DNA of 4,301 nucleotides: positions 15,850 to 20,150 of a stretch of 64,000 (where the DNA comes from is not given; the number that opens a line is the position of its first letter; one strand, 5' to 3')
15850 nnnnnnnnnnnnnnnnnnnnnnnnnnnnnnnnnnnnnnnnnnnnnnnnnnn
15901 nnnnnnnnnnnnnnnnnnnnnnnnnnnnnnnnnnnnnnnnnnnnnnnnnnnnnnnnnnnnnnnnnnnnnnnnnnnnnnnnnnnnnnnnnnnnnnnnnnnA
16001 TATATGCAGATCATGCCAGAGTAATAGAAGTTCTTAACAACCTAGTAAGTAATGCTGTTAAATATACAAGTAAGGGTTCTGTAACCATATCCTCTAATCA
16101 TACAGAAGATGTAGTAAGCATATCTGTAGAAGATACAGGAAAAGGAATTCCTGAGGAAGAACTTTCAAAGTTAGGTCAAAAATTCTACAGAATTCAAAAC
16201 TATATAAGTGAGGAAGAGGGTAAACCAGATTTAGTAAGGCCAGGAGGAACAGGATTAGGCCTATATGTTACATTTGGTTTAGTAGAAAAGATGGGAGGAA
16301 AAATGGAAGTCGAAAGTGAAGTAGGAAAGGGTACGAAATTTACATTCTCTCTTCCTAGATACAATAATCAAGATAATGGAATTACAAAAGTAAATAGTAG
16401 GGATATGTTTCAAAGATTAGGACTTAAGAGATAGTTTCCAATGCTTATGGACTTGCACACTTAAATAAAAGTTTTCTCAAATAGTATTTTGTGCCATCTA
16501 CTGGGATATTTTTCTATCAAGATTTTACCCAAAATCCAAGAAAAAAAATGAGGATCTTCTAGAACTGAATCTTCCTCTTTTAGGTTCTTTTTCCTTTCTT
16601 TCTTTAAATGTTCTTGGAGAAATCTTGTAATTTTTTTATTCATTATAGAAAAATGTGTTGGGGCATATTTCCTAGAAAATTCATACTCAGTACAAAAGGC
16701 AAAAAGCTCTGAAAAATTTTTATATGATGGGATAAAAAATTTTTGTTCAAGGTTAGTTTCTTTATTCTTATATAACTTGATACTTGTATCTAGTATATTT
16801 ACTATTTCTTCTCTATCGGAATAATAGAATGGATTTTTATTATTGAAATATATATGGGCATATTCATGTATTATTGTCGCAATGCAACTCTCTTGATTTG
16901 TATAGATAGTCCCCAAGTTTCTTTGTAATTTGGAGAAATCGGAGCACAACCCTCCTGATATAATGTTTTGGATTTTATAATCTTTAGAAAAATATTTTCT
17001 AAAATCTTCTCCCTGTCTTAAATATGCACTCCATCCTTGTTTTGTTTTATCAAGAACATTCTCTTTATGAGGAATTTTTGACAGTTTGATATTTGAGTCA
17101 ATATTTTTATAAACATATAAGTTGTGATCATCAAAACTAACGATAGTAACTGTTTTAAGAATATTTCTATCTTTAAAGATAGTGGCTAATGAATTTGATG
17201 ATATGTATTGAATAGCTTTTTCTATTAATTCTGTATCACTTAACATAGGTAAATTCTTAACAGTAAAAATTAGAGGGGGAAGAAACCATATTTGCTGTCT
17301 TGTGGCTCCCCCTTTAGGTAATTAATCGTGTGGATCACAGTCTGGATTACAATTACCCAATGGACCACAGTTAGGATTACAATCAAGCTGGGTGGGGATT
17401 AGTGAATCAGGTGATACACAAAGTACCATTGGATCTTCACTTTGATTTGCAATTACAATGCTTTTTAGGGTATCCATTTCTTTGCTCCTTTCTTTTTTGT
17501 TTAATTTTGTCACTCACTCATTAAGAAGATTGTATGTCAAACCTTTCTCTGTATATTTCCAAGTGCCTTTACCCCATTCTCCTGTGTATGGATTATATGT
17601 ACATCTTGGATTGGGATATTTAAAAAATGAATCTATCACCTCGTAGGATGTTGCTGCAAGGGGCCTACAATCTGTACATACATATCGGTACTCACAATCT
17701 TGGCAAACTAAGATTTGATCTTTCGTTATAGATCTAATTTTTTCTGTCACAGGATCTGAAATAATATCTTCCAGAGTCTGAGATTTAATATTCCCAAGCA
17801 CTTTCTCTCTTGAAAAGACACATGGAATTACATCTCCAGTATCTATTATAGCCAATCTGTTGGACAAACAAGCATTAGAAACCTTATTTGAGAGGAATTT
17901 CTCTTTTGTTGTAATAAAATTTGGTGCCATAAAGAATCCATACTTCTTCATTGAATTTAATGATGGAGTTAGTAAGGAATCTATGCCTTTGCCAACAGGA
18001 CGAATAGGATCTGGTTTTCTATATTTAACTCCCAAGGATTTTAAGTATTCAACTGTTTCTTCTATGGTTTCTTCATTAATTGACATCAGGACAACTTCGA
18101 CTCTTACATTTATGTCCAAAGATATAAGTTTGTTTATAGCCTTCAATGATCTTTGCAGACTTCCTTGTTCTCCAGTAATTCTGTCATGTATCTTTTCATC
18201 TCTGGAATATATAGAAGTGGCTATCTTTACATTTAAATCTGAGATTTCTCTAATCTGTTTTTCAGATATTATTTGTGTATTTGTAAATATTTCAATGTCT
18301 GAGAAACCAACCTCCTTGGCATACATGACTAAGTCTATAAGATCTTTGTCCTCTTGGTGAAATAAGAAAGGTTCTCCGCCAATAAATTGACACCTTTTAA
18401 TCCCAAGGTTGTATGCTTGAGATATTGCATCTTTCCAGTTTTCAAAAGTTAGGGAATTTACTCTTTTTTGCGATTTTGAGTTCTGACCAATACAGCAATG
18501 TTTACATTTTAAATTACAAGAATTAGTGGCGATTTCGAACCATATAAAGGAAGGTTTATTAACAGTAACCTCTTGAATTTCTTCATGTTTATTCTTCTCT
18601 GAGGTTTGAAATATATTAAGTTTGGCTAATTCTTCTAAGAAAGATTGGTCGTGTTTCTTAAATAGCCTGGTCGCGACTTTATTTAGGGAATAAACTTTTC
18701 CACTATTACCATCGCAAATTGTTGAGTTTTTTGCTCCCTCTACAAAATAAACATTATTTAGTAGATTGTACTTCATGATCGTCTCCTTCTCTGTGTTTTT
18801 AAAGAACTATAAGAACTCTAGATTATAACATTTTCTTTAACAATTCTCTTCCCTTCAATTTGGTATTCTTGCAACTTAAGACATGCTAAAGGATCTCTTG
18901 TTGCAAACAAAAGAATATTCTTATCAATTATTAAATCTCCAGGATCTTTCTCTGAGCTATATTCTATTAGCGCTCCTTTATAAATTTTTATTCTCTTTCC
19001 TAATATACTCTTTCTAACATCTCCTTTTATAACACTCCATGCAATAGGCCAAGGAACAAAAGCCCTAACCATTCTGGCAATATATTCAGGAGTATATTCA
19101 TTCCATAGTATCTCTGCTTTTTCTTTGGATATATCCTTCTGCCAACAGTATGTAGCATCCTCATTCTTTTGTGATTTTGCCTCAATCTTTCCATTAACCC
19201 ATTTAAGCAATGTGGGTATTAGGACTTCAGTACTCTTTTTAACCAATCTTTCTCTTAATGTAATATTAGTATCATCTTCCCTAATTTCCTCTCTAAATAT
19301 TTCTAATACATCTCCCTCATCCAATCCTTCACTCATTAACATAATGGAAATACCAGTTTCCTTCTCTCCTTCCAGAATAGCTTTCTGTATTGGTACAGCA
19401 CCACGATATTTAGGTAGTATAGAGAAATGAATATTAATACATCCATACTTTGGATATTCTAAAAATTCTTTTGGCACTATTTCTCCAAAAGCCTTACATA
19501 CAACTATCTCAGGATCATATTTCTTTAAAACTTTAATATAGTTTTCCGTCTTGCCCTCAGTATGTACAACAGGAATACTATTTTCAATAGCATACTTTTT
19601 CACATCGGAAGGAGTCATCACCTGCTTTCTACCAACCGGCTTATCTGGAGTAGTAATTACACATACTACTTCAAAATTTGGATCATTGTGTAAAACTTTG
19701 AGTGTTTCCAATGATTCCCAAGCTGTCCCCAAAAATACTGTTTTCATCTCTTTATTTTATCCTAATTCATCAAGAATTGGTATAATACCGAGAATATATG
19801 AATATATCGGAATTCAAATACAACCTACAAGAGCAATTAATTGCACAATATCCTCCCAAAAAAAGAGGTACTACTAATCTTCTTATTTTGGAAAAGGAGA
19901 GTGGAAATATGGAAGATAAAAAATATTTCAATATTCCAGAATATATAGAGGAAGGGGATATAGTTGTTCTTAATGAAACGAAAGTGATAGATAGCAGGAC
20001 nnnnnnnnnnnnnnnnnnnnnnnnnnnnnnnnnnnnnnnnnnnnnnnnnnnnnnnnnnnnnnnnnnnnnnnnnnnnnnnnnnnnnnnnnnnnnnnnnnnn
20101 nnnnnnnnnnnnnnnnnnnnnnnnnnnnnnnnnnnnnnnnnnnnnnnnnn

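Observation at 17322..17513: Precursor peptide start: the likely start is ATG at 17477 (51 aa) rather than the track's GTG at 17513. The leader/core boundary is suggested at ...PTQLD|CNPNC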

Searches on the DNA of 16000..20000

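Call 64: search_rna_families(source=window, start=16000, end=20000, threshold=evalue, max_evalue=1)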
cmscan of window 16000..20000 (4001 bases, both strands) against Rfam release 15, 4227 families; matches with E-value up to 1: 0.
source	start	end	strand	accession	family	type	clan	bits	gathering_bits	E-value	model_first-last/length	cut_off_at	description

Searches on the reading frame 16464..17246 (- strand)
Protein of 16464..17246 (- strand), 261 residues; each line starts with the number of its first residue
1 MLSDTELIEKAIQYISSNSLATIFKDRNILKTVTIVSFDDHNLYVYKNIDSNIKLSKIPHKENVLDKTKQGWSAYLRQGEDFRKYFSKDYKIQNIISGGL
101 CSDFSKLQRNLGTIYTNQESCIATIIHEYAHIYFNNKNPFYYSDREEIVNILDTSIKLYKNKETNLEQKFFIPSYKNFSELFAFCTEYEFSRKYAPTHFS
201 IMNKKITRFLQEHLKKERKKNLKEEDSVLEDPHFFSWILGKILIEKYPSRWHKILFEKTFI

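Call 5: search_protein_families(library=ncbifam, proteins=[window:16464-17246:-], max_evalue=0.1)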
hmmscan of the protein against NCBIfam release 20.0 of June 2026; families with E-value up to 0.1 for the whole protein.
window:16464-17246:- (261 aa): 0 families

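Call 6: search_protein_families(library=pfam, proteins=[window:16464-17246:-], max_evalue=0.1)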
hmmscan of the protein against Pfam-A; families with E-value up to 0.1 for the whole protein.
window:16464-17246:- (261 aa): 0 families

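Call 32: search_solved_structures(query=window:16464-17246:-, max_evalue=10)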
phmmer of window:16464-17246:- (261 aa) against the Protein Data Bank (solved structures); distinct sequences matched with E-value up to 10: 13.
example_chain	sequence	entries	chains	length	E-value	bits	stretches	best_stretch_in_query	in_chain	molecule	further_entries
7vge_E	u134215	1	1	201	0.14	14.8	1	51-120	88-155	Serine protease HTRA2, mitochondrial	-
7vge_D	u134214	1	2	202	0.14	14.7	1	51-120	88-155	Serine protease HTRA2, mitochondrial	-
7vge_A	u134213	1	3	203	0.14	14.7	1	51-120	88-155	Serine protease HTRA2, mitochondrial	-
5fht_A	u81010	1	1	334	0.25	13.9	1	33-120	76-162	Serine protease HTRA2, mitochondrial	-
5tny_A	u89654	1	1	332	0.28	13.8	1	51-121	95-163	Serine protease HTRA2, mitochondrial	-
5m3n_A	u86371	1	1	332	0.28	13.8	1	51-121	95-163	Serine protease HTRA2, mitochondrial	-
5tnz_A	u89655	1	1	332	0.28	13.8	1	51-121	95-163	Serine protease HTRA2, mitochondrial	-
5m3o_A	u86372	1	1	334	0.28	13.8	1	51-121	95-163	Serine protease HTRA2, mitochondrial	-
1lcy_A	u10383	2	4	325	0.35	13.5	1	51-120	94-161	HtrA2 serine protease | Serine protease HTRA2, mitochondrial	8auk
8e2k_X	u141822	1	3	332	0.37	13.4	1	51-120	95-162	Serine protease HTRA2, mitochondrial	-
4xq7_A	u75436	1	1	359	0.41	13.2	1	98-237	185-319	2'-5'-oligoadenylate synthase-like protein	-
5wyn_A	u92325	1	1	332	1.1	11.8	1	51-121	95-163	Serine protease HTRA2, mitochondrial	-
5to0_A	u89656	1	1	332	1.1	11.8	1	51-121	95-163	Serine protease HTRA2, mitochondrial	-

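Call 33: find_homologous_proteins(query=window:16464-17246:-, max_evalue=0.00001)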
Query window:16464-17246:- (261 aa): 19 proteins with E <= 0.00001 among 613 candidates.
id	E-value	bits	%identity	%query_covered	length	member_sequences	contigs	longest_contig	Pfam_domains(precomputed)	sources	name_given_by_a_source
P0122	1.2e-169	580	100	100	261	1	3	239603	-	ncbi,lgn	-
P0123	5.6e-68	247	45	99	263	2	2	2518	-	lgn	-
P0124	2.4e-67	245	46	99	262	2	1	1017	-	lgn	-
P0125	6.6e-67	244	47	97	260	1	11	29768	-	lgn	-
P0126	5.2e-52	195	42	100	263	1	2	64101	-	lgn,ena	-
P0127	7.8e-42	161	36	97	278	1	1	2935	-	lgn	-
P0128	1.1e-38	151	33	93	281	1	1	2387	-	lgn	-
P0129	2.4e-35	140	33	97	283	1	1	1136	-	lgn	-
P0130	2.1e-33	134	35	97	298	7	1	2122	-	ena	-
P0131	1.6e-31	128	32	97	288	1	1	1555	-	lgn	-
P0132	2.3e-31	127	35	98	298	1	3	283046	-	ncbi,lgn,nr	ncbi:hypothetical protein HY386_02085 [Candidatus Daviesbacteria bacterium]|nr:hypothetical protein 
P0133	2.6e-31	127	34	97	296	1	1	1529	-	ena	-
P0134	1.0e-30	125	34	98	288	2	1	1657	-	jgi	-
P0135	5.9e-28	116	34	97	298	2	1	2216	-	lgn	-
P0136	1.2e-26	112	32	98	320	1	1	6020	-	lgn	-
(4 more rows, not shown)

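Call 41: predict_structure(alignment_id=A2)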
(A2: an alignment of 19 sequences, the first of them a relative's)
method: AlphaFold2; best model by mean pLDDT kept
length: 261 residues; sequences in the alignment: 19
mean_pLDDT: 83.7   pTM: 0.83
mean pLDDT of the five models: 83.7, 83.2, 82.5, 78.6, 78.2
residues with pLDDT >= 90: 120; 70-90: 98; 50-70: 36; < 50: 7
segments of 3 or more residues with pLDDT < 50: 142-146
pLDDT, mean of each block of 10 residues (from residue 1): 88 86 88 92 92 93 93 91 85 85 93 93 96 80 52 61 66 67 95 95 89 81 79 85 80 76 42
secondary structure, 60 per line:
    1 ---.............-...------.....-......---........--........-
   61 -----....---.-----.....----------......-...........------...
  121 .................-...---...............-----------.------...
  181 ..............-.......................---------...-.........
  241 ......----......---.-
elements in order: H4-16 H27-31 E33-38 E42-49 E52-59 H66-69 H79-83 E94-99 H101-111 H118-137 H145-159 H178-194 H196-218 H232-246 H251-256

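Call 53: search_protein_representatives(alignment_id=A2)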
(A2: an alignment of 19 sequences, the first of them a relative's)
Query: 19 sequences, 285 profile positions. Proteins with E-value up to 0.001 (for the whole library): 142; up to 1e-10: 116; up to 1e-30: 73. The best 142 are listed.
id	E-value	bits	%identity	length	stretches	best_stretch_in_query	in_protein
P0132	7.9e-126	435.6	-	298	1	1-283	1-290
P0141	5.1e-112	390.3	-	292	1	1-283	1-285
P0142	1.9e-107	375.2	-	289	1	1-284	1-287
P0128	4.5e-99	347.8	-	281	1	1-284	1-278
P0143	1.4e-96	339.6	-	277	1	1-278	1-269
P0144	2.7e-96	338.7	-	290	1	4-284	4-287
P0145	1.0e-95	336.7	-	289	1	4-283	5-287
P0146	2.2e-95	335.6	-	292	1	1-283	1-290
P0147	1.8e-94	332.7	-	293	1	1-283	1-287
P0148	1.3e-93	329.8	-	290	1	1-283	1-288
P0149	3.8e-93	328.3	-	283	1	1-282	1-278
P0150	3.0e-92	325.4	-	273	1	3-283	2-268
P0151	5.6e-91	321.2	-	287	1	1-281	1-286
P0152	4.4e-90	318.3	-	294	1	1-283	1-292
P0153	2.6e-89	315.8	-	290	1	1-282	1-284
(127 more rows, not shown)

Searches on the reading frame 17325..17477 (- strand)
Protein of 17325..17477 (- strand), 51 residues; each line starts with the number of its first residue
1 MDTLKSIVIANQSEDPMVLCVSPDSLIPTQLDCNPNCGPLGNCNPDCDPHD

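Call 5: search_protein_families(library=ncbifam, proteins=[window:17325-17477:-], max_evalue=0.1)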
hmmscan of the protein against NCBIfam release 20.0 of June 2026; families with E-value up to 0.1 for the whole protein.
window:17325-17477:- (51 aa): 0 families

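Call 6: search_protein_families(library=pfam, proteins=[window:17325-17477:-], max_evalue=0.1)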
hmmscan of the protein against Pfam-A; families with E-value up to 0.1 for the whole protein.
window:17325-17477:- (51 aa): 1 family
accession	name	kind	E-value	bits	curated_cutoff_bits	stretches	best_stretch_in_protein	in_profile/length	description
PF03940.18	MSSP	-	0.031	14.3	21.2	1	28-48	23-43/51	Male specific sperm protein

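Call 7: find_homologous_proteins(query=window:17325-17477:-, max_evalue=10)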
Query seq(51 aa) (51 aa): 1 proteins with E <= 10 among 1 candidates.
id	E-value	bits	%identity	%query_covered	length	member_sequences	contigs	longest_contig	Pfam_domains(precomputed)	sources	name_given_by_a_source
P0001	3.8e-27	110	100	100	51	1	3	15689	-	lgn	-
